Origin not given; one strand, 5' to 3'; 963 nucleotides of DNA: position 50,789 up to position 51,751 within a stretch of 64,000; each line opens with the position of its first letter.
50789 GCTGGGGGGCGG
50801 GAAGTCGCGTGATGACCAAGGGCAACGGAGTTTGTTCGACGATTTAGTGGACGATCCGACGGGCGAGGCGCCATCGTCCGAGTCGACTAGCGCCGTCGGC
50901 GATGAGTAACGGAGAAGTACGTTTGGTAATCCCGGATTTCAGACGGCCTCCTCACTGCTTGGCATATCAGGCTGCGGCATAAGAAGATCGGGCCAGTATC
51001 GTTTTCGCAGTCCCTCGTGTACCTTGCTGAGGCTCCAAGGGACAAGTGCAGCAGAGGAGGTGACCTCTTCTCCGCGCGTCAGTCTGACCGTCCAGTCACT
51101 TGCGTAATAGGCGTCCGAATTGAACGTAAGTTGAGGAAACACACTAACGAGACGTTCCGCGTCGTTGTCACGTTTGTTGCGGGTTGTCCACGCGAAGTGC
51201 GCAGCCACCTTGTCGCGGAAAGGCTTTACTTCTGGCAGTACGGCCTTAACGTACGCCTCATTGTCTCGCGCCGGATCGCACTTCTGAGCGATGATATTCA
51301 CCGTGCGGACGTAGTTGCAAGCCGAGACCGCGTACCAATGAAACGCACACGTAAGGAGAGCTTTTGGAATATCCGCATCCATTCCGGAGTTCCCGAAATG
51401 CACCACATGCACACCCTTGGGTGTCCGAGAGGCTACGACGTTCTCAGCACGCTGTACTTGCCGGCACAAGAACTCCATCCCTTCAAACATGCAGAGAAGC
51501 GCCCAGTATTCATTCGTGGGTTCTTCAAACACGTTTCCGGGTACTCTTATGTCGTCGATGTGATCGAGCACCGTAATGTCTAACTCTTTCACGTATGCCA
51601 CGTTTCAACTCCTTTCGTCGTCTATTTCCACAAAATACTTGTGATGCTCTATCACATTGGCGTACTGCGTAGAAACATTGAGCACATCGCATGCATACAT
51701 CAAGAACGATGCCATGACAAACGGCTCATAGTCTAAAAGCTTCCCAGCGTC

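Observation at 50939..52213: Tight two-gene cassette of unrecognisable proteins immediately downstream of an MmeI-like RM enzyme: a candidate new defense module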

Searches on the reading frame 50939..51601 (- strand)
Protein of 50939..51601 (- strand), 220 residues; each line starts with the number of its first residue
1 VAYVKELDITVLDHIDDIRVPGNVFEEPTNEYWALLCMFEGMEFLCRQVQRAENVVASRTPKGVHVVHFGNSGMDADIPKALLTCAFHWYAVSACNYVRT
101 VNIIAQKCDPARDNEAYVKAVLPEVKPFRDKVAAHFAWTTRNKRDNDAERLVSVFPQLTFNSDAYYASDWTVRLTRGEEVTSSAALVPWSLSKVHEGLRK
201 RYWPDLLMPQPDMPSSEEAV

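Call 3: search_protein_families(library=pfam, proteins=[window:50939-51601:-], max_evalue=1)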
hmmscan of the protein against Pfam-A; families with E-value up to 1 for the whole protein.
window:50939-51601:- (220 aa): 0 families

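Call 4: search_protein_families(library=padloc, proteins=[window:50939-51601:-], max_evalue=1)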
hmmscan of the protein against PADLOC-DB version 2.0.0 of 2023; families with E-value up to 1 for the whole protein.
window:50939-51601:- (220 aa): 0 families

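Call 5: search_protein_families(library=ncbifam, proteins=[window:50939-51601:-], max_evalue=1)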
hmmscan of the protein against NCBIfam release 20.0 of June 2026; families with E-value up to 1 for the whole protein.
window:50939-51601:- (220 aa): 0 families

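Call 6: search_protein_families(library=phrogs, proteins=[window:50939-51601:-], max_evalue=1)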
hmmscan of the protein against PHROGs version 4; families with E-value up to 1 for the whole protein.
window:50939-51601:- (220 aa): 0 families
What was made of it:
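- On HEPN superfamily (ORF220): There was no PADLOC, NCBIfam or PHROGs hit (calls 4-6).
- Checked: No family recognises either protein in Pfam, PADLOC, NCBIfam or PHROGs (calls 3-6).
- Tried and rejected: Family libraries: Pfam, PADLOC, NCBIfam and PHROGs gave nothing on the two proteins (calls 3-6).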

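Call 7: find_homologous_proteins(query=window:50939-51601:-, max_evalue=0.01)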
Query window:50939-51601:- (220 aa): 361 proteins with E <= 0.01 among 478 candidates; the best 120 are listed.
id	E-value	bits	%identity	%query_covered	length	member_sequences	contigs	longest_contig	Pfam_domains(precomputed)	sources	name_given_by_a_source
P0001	1.8e-148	510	100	100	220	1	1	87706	-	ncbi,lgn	-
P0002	1.8e-74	268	57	99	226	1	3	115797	-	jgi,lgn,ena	-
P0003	1.5e-72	262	56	96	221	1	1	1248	-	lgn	-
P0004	6.6e-72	260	55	96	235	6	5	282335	-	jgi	jgi:hypothetical protein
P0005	2.0e-71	258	55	93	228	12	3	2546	-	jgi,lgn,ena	-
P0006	2.9e-71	258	55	93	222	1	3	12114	-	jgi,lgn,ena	-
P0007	2.2e-70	255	54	99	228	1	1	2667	-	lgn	-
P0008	1.2e-69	253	52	99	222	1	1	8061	-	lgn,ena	-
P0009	1.4e-69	252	55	91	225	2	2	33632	-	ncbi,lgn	ncbi:MAG: hypothetical protein AB7I48_03330 [Planctomycetaceae bacterium]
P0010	6.2e-69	250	54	93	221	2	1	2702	-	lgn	-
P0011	8.4e-69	250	53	93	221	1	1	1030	-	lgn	-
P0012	1.0e-68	250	57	91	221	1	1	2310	-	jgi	jgi:hypothetical protein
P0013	1.5e-68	249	54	93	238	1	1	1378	-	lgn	-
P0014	1.5e-68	249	55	93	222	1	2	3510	-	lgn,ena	-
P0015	7.9e-68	247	55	93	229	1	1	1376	-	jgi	jgi:hypothetical protein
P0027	1.2e-66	243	54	90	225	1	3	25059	-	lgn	-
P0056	3.4e-64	235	54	89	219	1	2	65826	-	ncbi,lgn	ncbi:MAG: hypothetical protein WED34_18310 [Planctomycetales bacterium]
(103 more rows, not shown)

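Call 11: find_encoding_contigs(protein=P0004, flank=8000, max_places=4)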
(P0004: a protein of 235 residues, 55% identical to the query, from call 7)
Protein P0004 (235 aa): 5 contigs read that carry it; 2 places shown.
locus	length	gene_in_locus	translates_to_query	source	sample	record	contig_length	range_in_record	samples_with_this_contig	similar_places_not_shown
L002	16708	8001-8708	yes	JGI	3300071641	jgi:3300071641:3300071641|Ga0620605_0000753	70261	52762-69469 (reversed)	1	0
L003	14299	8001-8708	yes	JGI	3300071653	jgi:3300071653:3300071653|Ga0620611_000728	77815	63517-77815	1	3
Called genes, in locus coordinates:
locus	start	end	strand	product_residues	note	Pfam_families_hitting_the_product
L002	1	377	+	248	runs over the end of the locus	PF02517:Rce1-like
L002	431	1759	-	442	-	PF00083:Sugar_tr (faint), PF07690:MFS_1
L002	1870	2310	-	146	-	PF00085:Thioredoxin, PF13098:Thioredoxin_2 (weak)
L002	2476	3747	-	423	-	PF00890:FAD_binding_2, PF01266:DAO, PF03486:HI0933_like, PF07992:Pyr_redox_2 (faint), PF12831:FAD_oxidored (weak), PF13450:NAD_binding_8 (weak), PF22780:HI0933_like_1st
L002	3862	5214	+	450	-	PF04055:Radical_SAM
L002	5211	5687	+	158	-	PF01597:GCV_H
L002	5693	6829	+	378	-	PF12838:Fer4_7 (faint), PF12837:Fer4_6 (faint), PF13187:Fer4_9 (faint)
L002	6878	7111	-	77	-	-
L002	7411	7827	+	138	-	-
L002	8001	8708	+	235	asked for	-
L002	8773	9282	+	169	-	-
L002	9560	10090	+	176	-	-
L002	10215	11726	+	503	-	-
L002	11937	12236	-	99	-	-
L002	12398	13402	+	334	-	-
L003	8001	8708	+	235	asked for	-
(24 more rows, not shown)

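Call 22: find_encoding_contigs(protein=P0002, flank=8000, max_places=3)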
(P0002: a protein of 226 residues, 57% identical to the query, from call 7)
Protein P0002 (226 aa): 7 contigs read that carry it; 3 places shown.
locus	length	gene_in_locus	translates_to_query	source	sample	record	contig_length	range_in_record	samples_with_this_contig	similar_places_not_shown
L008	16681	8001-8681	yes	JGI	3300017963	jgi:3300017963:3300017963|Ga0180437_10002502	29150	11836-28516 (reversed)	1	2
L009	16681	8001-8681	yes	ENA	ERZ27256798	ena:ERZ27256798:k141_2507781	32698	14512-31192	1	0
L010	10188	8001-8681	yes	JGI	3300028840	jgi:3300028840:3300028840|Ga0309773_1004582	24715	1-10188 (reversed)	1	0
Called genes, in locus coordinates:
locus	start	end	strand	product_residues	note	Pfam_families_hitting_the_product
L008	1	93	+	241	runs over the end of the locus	?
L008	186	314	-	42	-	-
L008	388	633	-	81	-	-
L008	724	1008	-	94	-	-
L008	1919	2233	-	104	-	-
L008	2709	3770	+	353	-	PF04055:Radical_SAM (faint)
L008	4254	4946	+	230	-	PF07589:PEP_exosort_dom (weak)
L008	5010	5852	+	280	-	-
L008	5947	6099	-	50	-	-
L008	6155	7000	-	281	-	PF12705:PDDEXK_1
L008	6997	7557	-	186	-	-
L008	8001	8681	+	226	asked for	-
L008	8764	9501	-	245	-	PF06067:DUF932 (weak)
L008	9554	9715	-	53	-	-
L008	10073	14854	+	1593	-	PF00580:UvrD-helicase (faint), PF13086:AAA_11, PF13191:AAA_16 (weak), PF13245:AAA_19 (weak), PF13086:AAA_11, PF13087:AAA_12, PF04480:DUF559, PF18741:MTES_1575, +3 more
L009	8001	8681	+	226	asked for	-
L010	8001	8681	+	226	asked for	-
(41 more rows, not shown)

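Call 23: find_encoding_contigs(protein=P0056, flank=8000, max_places=3)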
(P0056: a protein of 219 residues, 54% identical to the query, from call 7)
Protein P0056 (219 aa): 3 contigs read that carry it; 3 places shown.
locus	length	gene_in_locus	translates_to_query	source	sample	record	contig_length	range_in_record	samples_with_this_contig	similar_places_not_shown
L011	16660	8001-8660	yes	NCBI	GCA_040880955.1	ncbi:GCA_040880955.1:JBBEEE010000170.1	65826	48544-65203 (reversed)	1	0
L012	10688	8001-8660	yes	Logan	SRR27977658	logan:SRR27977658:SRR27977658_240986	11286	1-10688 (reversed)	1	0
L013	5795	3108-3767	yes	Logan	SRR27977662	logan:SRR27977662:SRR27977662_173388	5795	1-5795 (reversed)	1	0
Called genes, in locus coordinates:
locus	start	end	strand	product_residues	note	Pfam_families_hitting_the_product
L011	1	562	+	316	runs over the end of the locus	PF13091:PLDc_2 (weak)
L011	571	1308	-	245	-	-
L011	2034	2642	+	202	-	-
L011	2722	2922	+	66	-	-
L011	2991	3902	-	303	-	PF02899:Phage_int_SAM_1, PF00589:Phage_integrase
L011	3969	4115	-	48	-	-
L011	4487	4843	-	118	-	-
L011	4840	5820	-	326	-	PF05496:RuvB_N, PF13191:AAA_16 (weak), PF20720:nSTAND3 (weak), PF00004:AAA, PF07728:AAA_5, PF13238:AAA_18 (weak), PF17864:AAA_lid_4, PF05491:WHD_RuvB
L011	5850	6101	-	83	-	-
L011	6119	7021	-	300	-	PF08401:ArdcN, PF18818:MPTase-PolyVal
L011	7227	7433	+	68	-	-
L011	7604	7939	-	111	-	-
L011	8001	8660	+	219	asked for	-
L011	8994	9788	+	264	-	PF18865:AbiJ_NTD5, PF14355:Abi_C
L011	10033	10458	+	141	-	-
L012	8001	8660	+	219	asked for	-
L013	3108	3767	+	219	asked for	-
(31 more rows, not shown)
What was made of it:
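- Some ORF220 relatives sit in integrative or conjugative-type regions with ArdC, DUF932, integrases and PDDEXK genes (calls 22, 23).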

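Call 24: predict_structure(alignment_id=A3)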
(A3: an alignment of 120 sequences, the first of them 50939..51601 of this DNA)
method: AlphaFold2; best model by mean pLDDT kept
length: 220 residues; sequences in the alignment: 120
mean_pLDDT: 91.6   pTM: 0.86
mean pLDDT of the five models: 91.6, 90.6, 89.9, 88.5, 88.0
residues with pLDDT >= 90: 167; 70-90: 44; 50-70: 9; < 50: 0
segments of 3 or more residues with pLDDT < 50: none
pLDDT, mean of each block of 10 residues (from residue 1): 71 97 96 98 98 95 90 90 95 98 96 95 96 79 86 83 94 94 95 98 93 76
secondary structure, 60 per line:
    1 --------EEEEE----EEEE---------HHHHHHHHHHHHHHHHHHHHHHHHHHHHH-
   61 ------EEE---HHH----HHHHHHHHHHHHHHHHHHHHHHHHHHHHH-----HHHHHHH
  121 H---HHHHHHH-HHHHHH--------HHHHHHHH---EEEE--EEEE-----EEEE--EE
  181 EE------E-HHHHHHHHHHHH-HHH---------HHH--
elements in order: E9-13 E18-21 H31-59 E67-69 H80-108 H114-121 H125-131 H133-138 H147-154 E158-161 E164-167 E173-176 E179-182 H191-202

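Call 33: search_protein_families(library=pfam, alignment_id=A3, max_evalue=10)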
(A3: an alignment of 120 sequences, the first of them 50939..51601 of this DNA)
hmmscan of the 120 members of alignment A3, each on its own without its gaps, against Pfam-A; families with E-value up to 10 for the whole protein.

A. member 1, window:50939-51601:- (220 aa): 0 families

B. families by the number of members that match (of 120 scanned): 14 families
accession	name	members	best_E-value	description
PF05163.17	DinB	3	0.086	DinB family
PF18808.7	Importin_rep_4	2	0.21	Importin repeat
PF16365.12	EutK_C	2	0.24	Ethanolamine utilization protein EutK C-terminus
PF23485.1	YBR230W-A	1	0.0098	YBR230W-A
PF01189.24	Methyltr_RsmB-F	1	0.033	16S rRNA methyltransferase RsmB/F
PF06465.18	DUF1087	1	0.038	CHD subfamily II, DUF1087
PF06472.20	ABC_membrane_2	1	0.04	ABC transporter transmembrane region 2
PF05585.17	DUF1758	1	0.076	Putative peptidase (DUF1758)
PF08842.16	Mfa2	1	0.084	Fimbrillin-A associated anchor proteins Mfa1 and Mfa2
PF15842.10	DUF4718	1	0.089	Domain of unknown function (DUF4718)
PF05848.17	CtsR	1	0.091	CtsR N-terminal HTH domain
PF05823.17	Gp-FAR-1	1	0.16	Nematode fatty acid retinoid binding protein (Gp-FAR-1)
PF23822.1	DUF7192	1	0.17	Domain of unknown function (DUF7192)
PF25170.1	TPR_WDR35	1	0.27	WD repeat-containing protein 35, TPR repeats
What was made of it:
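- On HEPN superfamily (ORF220): No HEPN-type Pfam family matched any of 120 members at E <= 10 (call 33).
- On DinB/YfiT-like metalloenzymes (ORF220 rival): Only 3 of 120 members give weak DinB hits (call 33).
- There are weak DinB hits in 3 of 120 members at E of about 0.09 (call 33).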

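Call 36: search_solved_structures(query=A3, max_evalue=10, show_alignments=3)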
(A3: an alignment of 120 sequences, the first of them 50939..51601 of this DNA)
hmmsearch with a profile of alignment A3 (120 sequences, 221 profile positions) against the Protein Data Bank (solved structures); distinct sequences matched with E-value up to 10: 5.
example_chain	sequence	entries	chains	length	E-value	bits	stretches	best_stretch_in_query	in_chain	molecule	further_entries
9oqw_A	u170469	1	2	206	0.094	15.1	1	101-157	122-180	N-hydroxylamine dehydratase (NohD)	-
9oqz_A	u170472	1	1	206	0.096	15.1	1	101-157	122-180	N-hydroxylamine dehydratase (NohD)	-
9oqv_A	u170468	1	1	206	0.096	15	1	101-157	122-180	N-hydroxylamine dehydratase (NohD)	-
9or0_A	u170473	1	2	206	0.096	15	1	101-157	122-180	N-hydroxylamine dehydratase (NohD)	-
9oqx_A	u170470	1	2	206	0.096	15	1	101-157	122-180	N-hydroxylamine dehydratase (NohD)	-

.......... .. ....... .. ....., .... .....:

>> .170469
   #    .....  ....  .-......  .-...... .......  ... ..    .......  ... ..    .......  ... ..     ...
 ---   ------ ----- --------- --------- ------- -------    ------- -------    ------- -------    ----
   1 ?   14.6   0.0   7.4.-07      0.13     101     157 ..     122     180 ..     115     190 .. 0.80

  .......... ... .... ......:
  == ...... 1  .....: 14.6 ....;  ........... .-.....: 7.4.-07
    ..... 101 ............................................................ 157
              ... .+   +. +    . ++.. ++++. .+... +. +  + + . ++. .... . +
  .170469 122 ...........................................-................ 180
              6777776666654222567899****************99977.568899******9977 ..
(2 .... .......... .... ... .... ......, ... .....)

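Call 38: find_related_loci(query=A3, collection=genome_contigs, flank=10000)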
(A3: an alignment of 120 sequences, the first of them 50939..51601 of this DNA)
Query A3 (220 aa) in genome_contigs; peptide patterns used: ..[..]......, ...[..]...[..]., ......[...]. (x = any residue, [..] = any of these).
45 stretches matched a pattern; 39 encode a relative of the query (tblastn E <= 1e-3); 38 distinct loci.
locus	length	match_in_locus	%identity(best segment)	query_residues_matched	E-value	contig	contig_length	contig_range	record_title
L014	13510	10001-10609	55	6-205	9e-73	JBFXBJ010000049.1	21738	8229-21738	MAG: Planctomycetaceae bacterium isolate CA_2019_TPBS_43 NODE_11198_length_21738_cov_3.453565_TPBS, whole genome shotgun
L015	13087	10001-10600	53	9-205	3e-69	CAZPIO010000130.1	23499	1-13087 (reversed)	MAG TPA_asm: uncultured Planctomycetales bacterium isolate binchicken_co74_351 genome assembly, contig: NODE_3997_length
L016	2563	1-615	54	13-212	5e-66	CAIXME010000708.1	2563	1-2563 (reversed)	MAG: uncultured Pirellula sp. isolate Loclat_bin-05000 genome assembly, contig: bin-05000:0708/1036, whole genome shotgu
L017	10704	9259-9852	51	10-204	6e-65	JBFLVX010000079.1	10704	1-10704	MAG: Nitrospirota bacterium isolate MAG017 MAG017_79, whole genome shotgun sequence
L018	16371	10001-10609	52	6-205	1e-65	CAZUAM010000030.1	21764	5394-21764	MAG TPA_asm: uncultured Planctomycetaceae bacterium isolate binchicken_co262_366 genome assembly, contig: NODE_2463_leng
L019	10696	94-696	51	10-207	5e-64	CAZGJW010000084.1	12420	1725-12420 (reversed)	MAG TPA_asm: uncultured Spirochaetota bacterium isolate binchicken_co89_639 genome assembly, contig: NODE_9905_length_12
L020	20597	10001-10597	51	10-205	6e-64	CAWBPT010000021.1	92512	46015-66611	MAG: uncultured delta proteobacterium isolate MFD04408.bin.1.190 genome assembly, contig: contig_32036, whole genome sho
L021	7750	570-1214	47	4-219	3e-63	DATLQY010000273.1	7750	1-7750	MAG TPA_asm: Pirellulales bacterium isolate SMAG_U13890 k141_1074694, whole genome shotgun sequence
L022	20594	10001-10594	51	10-204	1e-63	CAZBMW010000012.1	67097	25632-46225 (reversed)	MAG TPA_asm: uncultured Pirellulales bacterium isolate binchicken_co294_140 genome assembly, contig: NODE_713_length_670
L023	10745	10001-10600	52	9-205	7e-63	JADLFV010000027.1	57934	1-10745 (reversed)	MAG: Phycisphaeraceae bacterium isolate SJ399 c_000000205076, whole genome shotgun sequence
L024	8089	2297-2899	51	10-211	8e-63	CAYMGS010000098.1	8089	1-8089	MAG TPA_asm: uncultured Rickettsiales bacterium isolate SRP141376_co5_127 genome assembly, contig: NODE_21445_length_808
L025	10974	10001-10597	50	9-205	2e-62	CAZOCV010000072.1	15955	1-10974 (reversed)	MAG TPA_asm: uncultured Pirellulales bacterium isolate SRP294416_co1_148 genome assembly, contig: NODE_7500_length_15955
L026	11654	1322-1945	50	10-206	2e-61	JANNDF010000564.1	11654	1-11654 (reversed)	MAG: Planctomycetia bacterium isolate OTE_78_concoct_33 OTE_78_k141_1035946, whole genome shotgun sequence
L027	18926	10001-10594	49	10-204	8e-62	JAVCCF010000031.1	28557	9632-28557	MAG: Candidatus Tenebribacter burtonii isolate MAG_3300035698_1346 Ga0374944_107391, whole genome shotgun sequence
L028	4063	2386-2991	49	4-204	8e-62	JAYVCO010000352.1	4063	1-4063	MAG: Planctomycetia bacterium isolate GL32_Down_metabinner_12 GL32_Down_metabinner_12_351, whole genome shotgun sequence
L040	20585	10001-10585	35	11-207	4e-35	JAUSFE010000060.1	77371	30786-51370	MAG: Dehalococcoidia bacterium isolate E14_maxbin.284_sub E14_k141_1707278, whole genome shotgun sequence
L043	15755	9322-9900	36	11-204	3e-33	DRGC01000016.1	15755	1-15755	MAG TPA_asm: Phycisphaerae bacterium isolate HyVt-337 HyVt-337_k145_134512, whole genome shotgun sequence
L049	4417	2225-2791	33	11-203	3e-26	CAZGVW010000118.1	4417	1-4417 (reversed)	MAG TPA_asm: uncultured Phycisphaeraceae bacterium isolate binchicken_co31_39 genome assembly, contig: k141_142823, whol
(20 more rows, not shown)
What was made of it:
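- ORF220 has a patchy spread at about 50% identity across at least 10 phylum-level groups (call 38).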

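Call 39: find_related_loci(query=A3, collection=viral_contigs, flank=10000)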
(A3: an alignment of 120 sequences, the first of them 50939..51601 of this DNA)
Query A3 (220 aa) in viral_contigs; peptide patterns used: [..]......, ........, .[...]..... (x = any residue, [..] = any of these).
70 stretches matched a pattern; 1 encode a relative of the query (tblastn E <= 1e-3); 1 distinct loci.
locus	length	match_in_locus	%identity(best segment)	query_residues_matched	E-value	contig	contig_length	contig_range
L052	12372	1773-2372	29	11-209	4e-20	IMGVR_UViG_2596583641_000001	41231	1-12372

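Call 50: find_encoding_contigs(protein=P0001, flank=10000, max_places=2)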
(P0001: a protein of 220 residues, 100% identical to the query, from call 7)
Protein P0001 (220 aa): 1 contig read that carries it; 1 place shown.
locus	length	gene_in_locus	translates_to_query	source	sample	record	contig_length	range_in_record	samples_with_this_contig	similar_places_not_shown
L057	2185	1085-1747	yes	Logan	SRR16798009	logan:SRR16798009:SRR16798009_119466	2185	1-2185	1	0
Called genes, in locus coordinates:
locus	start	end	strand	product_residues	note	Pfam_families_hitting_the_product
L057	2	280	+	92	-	?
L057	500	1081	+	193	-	-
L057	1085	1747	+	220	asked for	-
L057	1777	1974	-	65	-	-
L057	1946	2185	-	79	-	?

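Call 53: search_protein_families(library=pfam, proteins=[L040:9713-11074:+, L043:9034-9924:+, L049:2030-2947:+, L018:8946-9869:+], max_evalue=0.01)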
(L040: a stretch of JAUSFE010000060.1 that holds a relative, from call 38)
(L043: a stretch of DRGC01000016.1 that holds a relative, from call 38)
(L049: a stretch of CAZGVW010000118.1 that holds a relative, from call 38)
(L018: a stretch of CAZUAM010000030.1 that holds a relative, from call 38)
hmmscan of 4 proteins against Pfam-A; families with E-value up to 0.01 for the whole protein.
L040:9713-11074:+ (454 aa): 2 families
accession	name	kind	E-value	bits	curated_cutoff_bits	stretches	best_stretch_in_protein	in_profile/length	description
PF13650.11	Asp_protease_2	-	0.00015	22.8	24.3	1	343-415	9-87/90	Aspartyl protease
PF13975.11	gag-asp_proteas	-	0.0002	22.3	28.2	1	344-419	10-90/92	gag-polyprotein putative aspartyl protease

L043:9034-9924:+ (297 aa): 0 families

L049:2030-2947:+ (306 aa): 0 families

L018:8946-9869:+ (308 aa): 6 families
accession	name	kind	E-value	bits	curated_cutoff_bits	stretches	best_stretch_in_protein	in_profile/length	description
PF00005.33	ABC_tran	-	2.9e-28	99.6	25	1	18-160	2-136/137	ABC transporter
PF13304.12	AAA_21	-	8.8e-14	52.7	27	2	116-193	221-301/304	AAA domain, putative AbiEii toxin, Type IV TA system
PF13732.12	DrrA1-3_C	-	1.2e-11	45.6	27.4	1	214-301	1-79/81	ATP-binding protein DrrA1-3-like, C-terminal domain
PF13401.12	AAA_22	-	4.1e-05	24.3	27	1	33-183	11-109/130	AAA domain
PF02463.25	SMC_N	-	0.00013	21.9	40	0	132-189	136-197/220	RecF/RecN/SMC N terminal domain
PF13555.12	AAA_29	-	0.0041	17.3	27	1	18-52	13-47/61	P-loop containing region of AAA domain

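Call 60: list_cluster_members(proteins=[P0001, P0121, P0027, P0122])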
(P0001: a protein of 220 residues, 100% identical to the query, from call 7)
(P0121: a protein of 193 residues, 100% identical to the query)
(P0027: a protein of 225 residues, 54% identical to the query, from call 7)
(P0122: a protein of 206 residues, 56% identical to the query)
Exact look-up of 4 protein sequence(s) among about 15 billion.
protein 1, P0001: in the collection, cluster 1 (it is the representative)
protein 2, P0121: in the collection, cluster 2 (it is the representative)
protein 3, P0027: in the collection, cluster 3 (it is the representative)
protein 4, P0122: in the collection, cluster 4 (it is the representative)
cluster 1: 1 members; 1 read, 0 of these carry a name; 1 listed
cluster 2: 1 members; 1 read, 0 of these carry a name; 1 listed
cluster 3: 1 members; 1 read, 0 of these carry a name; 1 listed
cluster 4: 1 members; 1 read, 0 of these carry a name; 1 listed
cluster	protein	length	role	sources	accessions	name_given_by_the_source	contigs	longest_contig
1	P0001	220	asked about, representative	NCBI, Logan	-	-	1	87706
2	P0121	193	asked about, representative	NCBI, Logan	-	-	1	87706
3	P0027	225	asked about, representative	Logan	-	-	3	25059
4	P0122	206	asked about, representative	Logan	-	-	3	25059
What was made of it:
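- Tried and rejected: The organism name could not be recovered from the cluster look-up (call 60).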

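Call 61: search_dna_similar(query=window:50939-51601:-, collection=plasmids, mode=protein, max_evalue=0.001)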
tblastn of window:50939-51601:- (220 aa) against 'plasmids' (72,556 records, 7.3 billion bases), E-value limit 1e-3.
No match.
